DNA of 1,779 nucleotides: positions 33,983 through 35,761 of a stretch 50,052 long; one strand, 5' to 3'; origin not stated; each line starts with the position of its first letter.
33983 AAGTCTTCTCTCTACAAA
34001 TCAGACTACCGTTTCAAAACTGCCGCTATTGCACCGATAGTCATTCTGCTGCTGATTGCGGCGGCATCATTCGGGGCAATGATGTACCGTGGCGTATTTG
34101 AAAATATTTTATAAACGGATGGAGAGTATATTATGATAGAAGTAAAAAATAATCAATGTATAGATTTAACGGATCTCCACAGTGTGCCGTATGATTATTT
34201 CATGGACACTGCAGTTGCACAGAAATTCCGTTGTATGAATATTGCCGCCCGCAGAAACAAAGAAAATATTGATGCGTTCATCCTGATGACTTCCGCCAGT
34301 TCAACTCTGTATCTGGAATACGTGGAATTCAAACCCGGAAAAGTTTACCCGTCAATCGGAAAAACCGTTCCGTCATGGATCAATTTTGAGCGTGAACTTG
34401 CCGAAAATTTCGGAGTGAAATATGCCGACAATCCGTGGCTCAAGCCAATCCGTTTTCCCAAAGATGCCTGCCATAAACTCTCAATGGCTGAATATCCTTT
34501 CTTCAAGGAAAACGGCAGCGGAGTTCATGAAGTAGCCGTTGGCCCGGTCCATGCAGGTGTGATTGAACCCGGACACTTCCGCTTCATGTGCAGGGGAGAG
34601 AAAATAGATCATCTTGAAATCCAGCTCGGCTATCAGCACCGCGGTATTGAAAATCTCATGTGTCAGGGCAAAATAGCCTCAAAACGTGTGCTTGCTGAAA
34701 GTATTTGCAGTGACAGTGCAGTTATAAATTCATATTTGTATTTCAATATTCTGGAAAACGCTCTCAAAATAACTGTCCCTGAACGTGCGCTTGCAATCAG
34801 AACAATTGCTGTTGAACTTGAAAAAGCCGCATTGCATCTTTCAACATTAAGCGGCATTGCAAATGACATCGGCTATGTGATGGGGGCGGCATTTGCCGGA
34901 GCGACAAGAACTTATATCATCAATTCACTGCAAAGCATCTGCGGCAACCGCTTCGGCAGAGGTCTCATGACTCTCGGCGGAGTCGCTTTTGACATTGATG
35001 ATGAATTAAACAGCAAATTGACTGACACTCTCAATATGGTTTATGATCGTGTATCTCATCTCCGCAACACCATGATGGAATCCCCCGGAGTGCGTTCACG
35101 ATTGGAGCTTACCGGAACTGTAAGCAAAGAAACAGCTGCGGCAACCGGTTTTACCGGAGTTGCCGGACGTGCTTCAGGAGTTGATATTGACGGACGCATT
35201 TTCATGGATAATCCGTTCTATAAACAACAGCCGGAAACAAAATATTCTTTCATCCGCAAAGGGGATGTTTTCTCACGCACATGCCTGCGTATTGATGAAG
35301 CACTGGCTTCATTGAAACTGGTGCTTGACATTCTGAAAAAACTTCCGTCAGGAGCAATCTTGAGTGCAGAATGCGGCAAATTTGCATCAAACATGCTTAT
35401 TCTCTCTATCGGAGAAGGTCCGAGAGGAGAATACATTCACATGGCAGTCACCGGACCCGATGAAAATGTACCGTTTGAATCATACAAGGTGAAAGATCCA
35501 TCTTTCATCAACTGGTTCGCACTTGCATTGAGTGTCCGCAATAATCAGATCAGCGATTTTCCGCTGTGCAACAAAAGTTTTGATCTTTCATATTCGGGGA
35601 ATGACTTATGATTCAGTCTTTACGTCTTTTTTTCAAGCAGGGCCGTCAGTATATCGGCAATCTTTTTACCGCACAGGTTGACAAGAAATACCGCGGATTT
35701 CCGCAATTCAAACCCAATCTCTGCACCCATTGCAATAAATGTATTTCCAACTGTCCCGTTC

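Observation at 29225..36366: Hyf/Hyc-type complex-I-like operon whose catalytic subunit has lost the [NiFe] site (Ehr-like complex of unknown function)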

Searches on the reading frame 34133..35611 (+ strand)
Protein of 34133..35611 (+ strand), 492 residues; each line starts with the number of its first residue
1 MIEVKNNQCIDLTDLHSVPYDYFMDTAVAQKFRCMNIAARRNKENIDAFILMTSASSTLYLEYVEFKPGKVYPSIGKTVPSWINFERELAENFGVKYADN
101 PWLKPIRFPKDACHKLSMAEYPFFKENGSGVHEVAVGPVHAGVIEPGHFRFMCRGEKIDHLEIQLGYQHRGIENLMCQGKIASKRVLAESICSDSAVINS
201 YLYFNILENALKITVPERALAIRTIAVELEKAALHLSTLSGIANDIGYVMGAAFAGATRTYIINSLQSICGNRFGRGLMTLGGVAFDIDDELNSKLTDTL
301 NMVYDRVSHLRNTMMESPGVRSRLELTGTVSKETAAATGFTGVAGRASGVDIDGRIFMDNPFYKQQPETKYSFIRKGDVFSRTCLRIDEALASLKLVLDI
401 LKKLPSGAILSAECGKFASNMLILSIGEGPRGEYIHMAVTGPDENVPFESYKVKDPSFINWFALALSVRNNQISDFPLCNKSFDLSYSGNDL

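Call 3: search_protein_families(library=pfam, proteins=[window:34133-35611:+])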
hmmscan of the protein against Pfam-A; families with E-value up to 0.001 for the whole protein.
window:34133-35611:+ (492 aa): 2 families
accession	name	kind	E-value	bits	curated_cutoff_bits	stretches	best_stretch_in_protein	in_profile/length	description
PF00346.24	Complex1_49kDa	-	1.8e-33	116.2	24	1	245-412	1-167/271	Respiratory-chain NADH dehydrogenase, 49 Kd subunit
PF00329.25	Complex1_30kDa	-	0.0001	23.3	22.5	1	30-112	33-109/124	Respiratory-chain NADH dehydrogenase, 30 Kd subunit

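Call 4: search_protein_families(library=ncbifam, proteins=[window:34133-35611:+])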
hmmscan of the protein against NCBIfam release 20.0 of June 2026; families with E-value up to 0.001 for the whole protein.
window:34133-35611:+ (492 aa): 8 families
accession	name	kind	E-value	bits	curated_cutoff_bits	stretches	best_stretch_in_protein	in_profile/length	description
NF004739.1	PRK06075.1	equivalog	7.5e-51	173.1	360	1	133-413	2-281/384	NADH-quinone oxidoreductase subunit D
NF009808.0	PRK13292.1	equivalog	9.5e-39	132.9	1156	1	116-413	392-688/791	NADH-quinone oxidoreductase subunit B/C/D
TIGR01962.1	NuoD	equivalog_domain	3.2e-38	131.6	459.35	1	135-412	6-282/386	NADH dehydrogenase (quinone) subunit D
NF008974.0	PRK12322.1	equivalog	1.7e-37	129.3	522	1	134-476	9-350/366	NADH-quinone oxidoreductase subunit D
NF040602.1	F420_dehyd_FpoD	exception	1.4e-36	126.3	600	1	134-488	10-368/372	F420H2 dehydrogenase subunit FpoD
NF008728.0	PRK11742.1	equivalog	3.5e-30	104.9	840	1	136-409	219-491/598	NADH-quinone oxidoreductase subunit C/D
NF005649.0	PRK07415.1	equivalog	1.4e-25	90.2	583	1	136-415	15-294/394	NAD(P)H-quinone oxidoreductase subunit H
TIGR03295.1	frhA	equivalog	0.00038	19.5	392.5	0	170-229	41-100/412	coenzyme F420 hydrogenase subunit alpha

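Call 6: search_solved_structures(query=window:34133-35611:+, show_alignments=3)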
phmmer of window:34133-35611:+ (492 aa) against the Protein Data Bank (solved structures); distinct sequences matched with E-value up to 0.001: 54.
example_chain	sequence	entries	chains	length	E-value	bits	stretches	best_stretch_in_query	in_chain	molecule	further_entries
6cfw_L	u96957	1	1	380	2.5e-39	138.8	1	134-487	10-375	Membrane-bound hydrogenase subunit alpha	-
7z0s_E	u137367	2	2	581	3.5e-37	131.7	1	119-491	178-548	Formate hydrogenlyase subunit 5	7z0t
2fug_4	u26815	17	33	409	8.9e-23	84.2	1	128-409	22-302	NADH-quinone oxidoreductase chain 4 | NADH-QUINONE OXIDOREDUCTASE SUBUNIT 4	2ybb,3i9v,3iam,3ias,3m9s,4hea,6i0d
7eu3_H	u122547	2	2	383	4.5e-20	75.3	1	136-418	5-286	NAD(P)H-quinone oxidoreductase subunit H, chloroplastic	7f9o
8bpx_D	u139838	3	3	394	4.7e-20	75.2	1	148-411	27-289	NADH dehydrogenase [ubiquinone] iron-sulfur protein 2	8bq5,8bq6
7ar7_D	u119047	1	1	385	5e-20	75.1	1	149-411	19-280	NADH dehydrogenase [ubiquinone] iron-sulfur protein 2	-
7aqr_D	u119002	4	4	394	5.2e-20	75.1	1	148-411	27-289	NADH dehydrogenase subunit 7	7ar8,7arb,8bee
7a23_G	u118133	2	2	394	4e-19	72.2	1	148-411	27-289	Nad7m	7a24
8e73_S2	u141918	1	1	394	4.6e-19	72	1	137-411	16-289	NDUS2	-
7q5y_B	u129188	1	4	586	9e-19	71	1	136-405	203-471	NADH-quinone oxidoreductase subunit C/D 2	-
6hum_H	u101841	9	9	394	2.1e-18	69.8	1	136-414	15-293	NAD(P)H-quinone oxidoreductase subunit H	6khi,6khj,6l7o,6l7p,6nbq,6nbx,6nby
7wfg_H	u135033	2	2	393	3e-18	69.3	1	134-413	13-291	NAD(P)H-quinone oxidoreductase subunit H, chloroplastic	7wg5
6x89_S2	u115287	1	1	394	3.4e-18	69.1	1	151-411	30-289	NDUS2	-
7awt_D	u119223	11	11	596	1.1e-17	67.4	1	136-408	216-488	NADH-quinone oxidoreductase subunit C/D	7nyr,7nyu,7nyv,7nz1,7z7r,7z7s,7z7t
9taj_C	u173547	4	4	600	1.2e-17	67.4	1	136-408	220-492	NADH-quinone oxidoreductase subunit C/D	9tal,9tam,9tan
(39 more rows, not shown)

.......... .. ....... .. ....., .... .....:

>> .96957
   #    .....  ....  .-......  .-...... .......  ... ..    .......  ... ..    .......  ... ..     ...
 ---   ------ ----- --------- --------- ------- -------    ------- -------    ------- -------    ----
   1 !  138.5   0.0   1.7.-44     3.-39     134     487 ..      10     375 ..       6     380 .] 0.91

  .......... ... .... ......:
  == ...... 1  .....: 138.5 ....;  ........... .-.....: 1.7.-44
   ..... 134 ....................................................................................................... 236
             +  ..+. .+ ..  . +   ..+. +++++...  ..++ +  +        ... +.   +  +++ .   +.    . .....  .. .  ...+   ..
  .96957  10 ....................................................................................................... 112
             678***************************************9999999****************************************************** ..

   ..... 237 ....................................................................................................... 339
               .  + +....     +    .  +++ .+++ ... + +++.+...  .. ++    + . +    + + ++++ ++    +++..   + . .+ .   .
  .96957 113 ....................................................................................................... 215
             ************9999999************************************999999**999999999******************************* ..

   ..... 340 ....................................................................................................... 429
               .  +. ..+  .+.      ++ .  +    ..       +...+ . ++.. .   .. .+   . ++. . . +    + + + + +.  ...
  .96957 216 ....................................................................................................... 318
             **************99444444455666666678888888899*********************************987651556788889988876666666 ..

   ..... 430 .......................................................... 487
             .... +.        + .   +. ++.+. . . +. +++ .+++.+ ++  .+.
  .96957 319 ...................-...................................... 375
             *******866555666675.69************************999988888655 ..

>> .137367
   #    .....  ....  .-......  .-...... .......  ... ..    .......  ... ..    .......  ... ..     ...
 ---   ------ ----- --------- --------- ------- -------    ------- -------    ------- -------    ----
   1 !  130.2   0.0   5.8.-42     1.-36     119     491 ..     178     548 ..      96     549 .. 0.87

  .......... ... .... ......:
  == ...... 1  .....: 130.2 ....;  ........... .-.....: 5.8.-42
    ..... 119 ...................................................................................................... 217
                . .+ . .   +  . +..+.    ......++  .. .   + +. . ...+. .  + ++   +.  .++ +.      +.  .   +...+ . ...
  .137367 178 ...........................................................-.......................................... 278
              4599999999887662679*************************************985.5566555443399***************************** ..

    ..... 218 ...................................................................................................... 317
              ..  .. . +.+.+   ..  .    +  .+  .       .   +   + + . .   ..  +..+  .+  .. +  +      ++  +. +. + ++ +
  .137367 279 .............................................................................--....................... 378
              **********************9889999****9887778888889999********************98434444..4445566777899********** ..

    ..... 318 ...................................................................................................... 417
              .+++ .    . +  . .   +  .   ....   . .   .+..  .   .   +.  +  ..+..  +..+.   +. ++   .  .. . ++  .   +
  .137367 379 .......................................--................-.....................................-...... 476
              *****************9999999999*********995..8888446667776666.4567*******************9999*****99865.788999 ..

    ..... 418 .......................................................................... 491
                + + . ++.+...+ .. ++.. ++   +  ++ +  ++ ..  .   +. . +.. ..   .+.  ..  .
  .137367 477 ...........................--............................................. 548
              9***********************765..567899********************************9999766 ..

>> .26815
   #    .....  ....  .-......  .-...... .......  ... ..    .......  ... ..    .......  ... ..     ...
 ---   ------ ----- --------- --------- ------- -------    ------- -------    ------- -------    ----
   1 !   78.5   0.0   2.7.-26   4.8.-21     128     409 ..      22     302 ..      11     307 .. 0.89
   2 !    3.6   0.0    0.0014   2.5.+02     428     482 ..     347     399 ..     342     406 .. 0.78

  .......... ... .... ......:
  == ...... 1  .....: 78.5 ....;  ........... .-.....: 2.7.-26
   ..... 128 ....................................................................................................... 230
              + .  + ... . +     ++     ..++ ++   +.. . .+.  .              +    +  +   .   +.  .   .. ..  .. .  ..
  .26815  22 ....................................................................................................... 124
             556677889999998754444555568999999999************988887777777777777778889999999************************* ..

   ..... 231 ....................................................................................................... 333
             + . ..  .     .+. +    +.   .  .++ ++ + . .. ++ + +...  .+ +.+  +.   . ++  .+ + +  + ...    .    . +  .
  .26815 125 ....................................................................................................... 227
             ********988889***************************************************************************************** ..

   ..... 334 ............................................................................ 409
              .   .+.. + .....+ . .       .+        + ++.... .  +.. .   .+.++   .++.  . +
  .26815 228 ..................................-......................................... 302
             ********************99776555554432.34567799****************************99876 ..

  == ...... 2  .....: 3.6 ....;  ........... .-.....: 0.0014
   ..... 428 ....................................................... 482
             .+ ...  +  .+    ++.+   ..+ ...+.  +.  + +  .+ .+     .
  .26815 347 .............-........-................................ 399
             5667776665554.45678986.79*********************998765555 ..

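Call 7: find_homologous_proteins(query=window:34133-35611:+)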
Query window:34133-35611:+ (492 aa): 8000 proteins with E <= 0.001 among 8000 candidates; the best 120 are listed.
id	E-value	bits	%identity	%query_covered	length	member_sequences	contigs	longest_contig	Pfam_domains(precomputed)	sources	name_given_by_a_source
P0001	0.0e+0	1120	100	100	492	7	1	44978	PF00346.25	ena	-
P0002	1.7e-258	876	78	100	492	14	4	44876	PF00329.26,PF00346.25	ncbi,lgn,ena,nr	ncbi:MAG: NADH-quinone oxidoreductase subunit C [Lentisphaeria bacterium]|nr:NADH-quinone oxidoreduc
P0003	2.0e-255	866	77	100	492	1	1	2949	PF00346.25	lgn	-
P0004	9.0e-255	864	77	100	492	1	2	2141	PF00329.26,PF00346.25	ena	-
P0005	9.1e-254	861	77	100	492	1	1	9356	PF00329.26,PF00346.25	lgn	-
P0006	4.1e-248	842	75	100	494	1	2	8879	PF00329.26,PF00346.25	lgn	-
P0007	5.4e-248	842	76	100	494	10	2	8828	PF00346.25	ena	-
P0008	1.6e-245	834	75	100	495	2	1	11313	PF00329.26,PF00346.25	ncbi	-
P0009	2.6e-245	833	74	100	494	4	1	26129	PF00346.25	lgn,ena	-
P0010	4.2e-245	832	75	100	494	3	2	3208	PF00346.25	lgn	-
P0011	4.6e-244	829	73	100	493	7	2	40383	PF00329.26,PF00346.25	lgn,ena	-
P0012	3.0e-243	826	75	100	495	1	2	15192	PF00329.26,PF00346.25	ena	-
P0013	9.2e-161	554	54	100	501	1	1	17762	PF00346.25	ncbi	-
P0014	2.0e-160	553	53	100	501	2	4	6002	PF00346.25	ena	-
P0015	4.5e-160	552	52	100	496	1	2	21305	PF00329.26,PF00346.25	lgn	-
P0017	6.3e-156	538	53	100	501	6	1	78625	PF00346.25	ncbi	-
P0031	2.9e-127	444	46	100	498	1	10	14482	PF00329.26,PF00346.25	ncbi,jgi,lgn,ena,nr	ncbi:MAG: hydrogenase [Candidatus Margulisiibacteriota bacterium]|nr:MAG: hypothetical protein A2X43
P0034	3.5e-126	440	47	99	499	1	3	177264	PF00329.26,PF00346.25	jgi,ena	-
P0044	7.8e-125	436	46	99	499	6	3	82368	PF00329.26,PF00346.25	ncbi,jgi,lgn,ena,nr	ncbi:MAG TPA: hydrogenase [Cyanobacteria bacterium UBA9971]|nr:hydrogenase [Cyanobacteria bacterium 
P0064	6.1e-122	426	44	100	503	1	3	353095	PF00329.26,PF00346.25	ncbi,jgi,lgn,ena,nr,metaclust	ncbi:MAG TPA: hydrogenase [Lentisphaeria bacterium]|nr:MAG: hypothetical protein A2X47_03490 [Lentis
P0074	3.1e-121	424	48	92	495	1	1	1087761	PF00346.25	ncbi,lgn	-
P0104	2.1e-119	418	45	100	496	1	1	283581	PF00329.26,PF00346.25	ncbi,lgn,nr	ncbi:MAG: NADH-quinone oxidoreductase subunit C [Spirochaetes bacterium]|nr:NADH-quinone oxidoreduct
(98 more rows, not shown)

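Call 11: find_related_loci(query=window:34133-35611:+, collection=genome_contigs, flank=10000)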
Query window:34133-35611:+ (492 aa) in genome_contigs; peptide patterns used: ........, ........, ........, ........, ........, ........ (x = any residue, [..] = any of these).
35 stretches matched a pattern; 5 encode a relative of the query (tblastn E <= 1e-3); 4 distinct loci.
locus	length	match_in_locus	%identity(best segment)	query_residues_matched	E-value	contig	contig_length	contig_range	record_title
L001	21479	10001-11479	74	1-492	0e+0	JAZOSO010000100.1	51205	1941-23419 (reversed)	MAG: Victivallaceae bacterium isolate T1900045543_YK20190237.MAGScoT_cleanbin_000025 SGB_7834_k141_257362, whole genome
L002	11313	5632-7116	75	1-492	0e+0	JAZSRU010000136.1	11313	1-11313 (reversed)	MAG: Victivallaceae bacterium isolate T1900044536_TS20190002.MAGScoT_cleanbin_000017 SGB_15_k141_1040477, whole genome s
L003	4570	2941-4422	72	1-492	0e+0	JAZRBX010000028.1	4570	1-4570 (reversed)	MAG: Victivallaceae bacterium isolate T1900045122_TC20190116.MAGScoT_cleanbin_000059 SGB_4845_k141_1632843, whole genome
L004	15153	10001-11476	78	1-492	0e+0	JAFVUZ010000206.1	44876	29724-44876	MAG: Lentisphaeria bacterium isolate RGIG5419 Sheep_Colon-4__c810242, whole genome shotgun sequence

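Call 16: find_encoding_contigs(protein=P0064, flank=10000, max_places=1)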
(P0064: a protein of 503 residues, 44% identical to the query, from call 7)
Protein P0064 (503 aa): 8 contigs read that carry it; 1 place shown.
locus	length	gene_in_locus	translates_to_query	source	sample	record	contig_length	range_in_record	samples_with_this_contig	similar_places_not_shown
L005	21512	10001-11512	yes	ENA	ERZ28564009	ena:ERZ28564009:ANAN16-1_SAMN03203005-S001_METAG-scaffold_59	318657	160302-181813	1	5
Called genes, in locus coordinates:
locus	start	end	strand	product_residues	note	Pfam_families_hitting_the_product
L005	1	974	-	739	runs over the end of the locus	PF23139:OB_YrrC, PF14490:HHH_RecD2, PF13086:AAA_11 (weak), PF13245:AAA_19, PF13604:AAA_30, PF01443:Viral_helicase1 (weak), PF18335:SH3_13, PF13538:UvrD_C_2, +1 more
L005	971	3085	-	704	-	PF00535:Glycos_transf_2, PF13231:PMT_2 (weak)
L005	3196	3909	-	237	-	PF13489:Methyltransf_23, PF13847:Methyltransf_31 (weak), PF08241:Methyltransf_11, PF08242:Methyltransf_12, PF13649:Methyltransf_25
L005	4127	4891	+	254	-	-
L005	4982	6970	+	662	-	PF00361:Proton_antipo_M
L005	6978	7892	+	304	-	PF00146:NADHdh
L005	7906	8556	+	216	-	-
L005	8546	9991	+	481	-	PF00361:Proton_antipo_M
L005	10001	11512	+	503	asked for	PF00329:Complex1_30kDa (weak), PF00346:Complex1_49kDa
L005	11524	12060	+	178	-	PF01058:Oxidored_q6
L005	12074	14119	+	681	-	PF00361:Proton_antipo_M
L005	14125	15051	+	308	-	PF00146:NADHdh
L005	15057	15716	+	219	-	-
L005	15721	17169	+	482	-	PF00662:Proton_antipo_N (weak), PF00361:Proton_antipo_M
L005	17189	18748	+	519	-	PF00329:Complex1_30kDa, PF00346:Complex1_49kDa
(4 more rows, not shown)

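Call 17: find_encoding_contigs(protein=P0044, flank=10000, max_places=1)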
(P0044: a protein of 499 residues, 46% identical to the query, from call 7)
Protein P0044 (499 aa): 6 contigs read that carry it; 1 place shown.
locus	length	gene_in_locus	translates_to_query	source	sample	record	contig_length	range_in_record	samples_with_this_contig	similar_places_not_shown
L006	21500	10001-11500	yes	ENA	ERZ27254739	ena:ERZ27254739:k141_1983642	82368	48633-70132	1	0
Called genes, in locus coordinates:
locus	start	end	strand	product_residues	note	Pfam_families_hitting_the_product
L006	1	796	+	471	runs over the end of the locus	PF02321:OEP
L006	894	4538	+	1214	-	PF12419:DUF3670, PF00176:SNF2-rel_dom, PF00270:DEAD, PF04851:ResIII, PF00271:Helicase_C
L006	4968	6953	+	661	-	PF00361:Proton_antipo_M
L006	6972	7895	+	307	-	PF00146:NADHdh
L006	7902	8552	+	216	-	-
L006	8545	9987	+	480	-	PF00361:Proton_antipo_M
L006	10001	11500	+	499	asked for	PF00329:Complex1_30kDa (weak), PF00346:Complex1_49kDa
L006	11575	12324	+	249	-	PF12838:Fer4_7 (faint), PF00037:Fer4 (weak), PF13237:Fer4_10 (weak), PF13187:Fer4_9 (weak), PF13484:Fer4_16 (weak), PF25160:LdpA_Fe-S-bd (weak), PF00037:Fer4, PF01058:Oxidored_q6, +2 more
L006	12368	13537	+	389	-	PF03453:MoeA_N, PF00994:MoCF_biosynth, PF03454:MoeA_C (weak)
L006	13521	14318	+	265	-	PF04055:Radical_SAM, PF13353:Fer4_12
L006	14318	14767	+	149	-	PF01967:MoaC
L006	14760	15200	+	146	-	PF03473:MOSC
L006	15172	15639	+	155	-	PF00994:MoCF_biosynth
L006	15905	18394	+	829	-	PF02563:Poly_export, PF10531:SLBB (weak), PF22461:SLBB_2 (weak), PF10531:SLBB, PF22461:SLBB_2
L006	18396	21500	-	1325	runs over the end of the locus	PF17159:MASE3, PF01590:GAF, PF13185:GAF_2, PF13492:GAF_3 (faint), PF13185:GAF_2 (weak), PF01590:GAF, PF02518:HATPase_c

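Call 18: find_encoding_contigs(protein=P0104, flank=10000, max_places=1)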
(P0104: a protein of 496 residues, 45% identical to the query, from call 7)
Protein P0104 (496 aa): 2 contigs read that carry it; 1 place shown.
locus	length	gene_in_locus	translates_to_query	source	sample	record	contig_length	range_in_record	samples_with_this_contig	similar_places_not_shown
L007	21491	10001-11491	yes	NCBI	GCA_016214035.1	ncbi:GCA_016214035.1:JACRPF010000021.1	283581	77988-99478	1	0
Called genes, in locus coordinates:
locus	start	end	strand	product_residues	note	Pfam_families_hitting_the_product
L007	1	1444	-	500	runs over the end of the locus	PF01595:CNNM, PF00571:CBS (weak), PF00359:PTS_EIIA_2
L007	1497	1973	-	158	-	PF00075:RNase_H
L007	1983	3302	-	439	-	PF01594:AI-2E_transport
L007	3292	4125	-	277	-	PF00793:DAHP_synth_1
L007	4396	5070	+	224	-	PF12728:HTH_17, PF00359:PTS_EIIA_2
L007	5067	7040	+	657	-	PF00361:Proton_antipo_M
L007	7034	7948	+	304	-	PF00146:NADHdh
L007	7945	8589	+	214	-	-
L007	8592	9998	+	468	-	PF00662:Proton_antipo_N (weak), PF00361:Proton_antipo_M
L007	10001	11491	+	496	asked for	PF00329:Complex1_30kDa (faint), PF00346:Complex1_49kDa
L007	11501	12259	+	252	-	PF14697:Fer4_21 (faint), PF00037:Fer4 (weak), PF12837:Fer4_6 (faint), PF13237:Fer4_10, PF12838:Fer4_7 (faint), PF13187:Fer4_9 (weak), PF13484:Fer4_16 (faint), PF01058:Oxidored_q6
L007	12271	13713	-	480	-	PF02018:CBM_4_9 (weak)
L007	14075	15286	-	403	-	PF04041:Glyco_hydro_130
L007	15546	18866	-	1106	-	-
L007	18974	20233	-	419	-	PF13377:Peripla_BP_3, PF00165:HTH_AraC (faint), PF12833:HTH_18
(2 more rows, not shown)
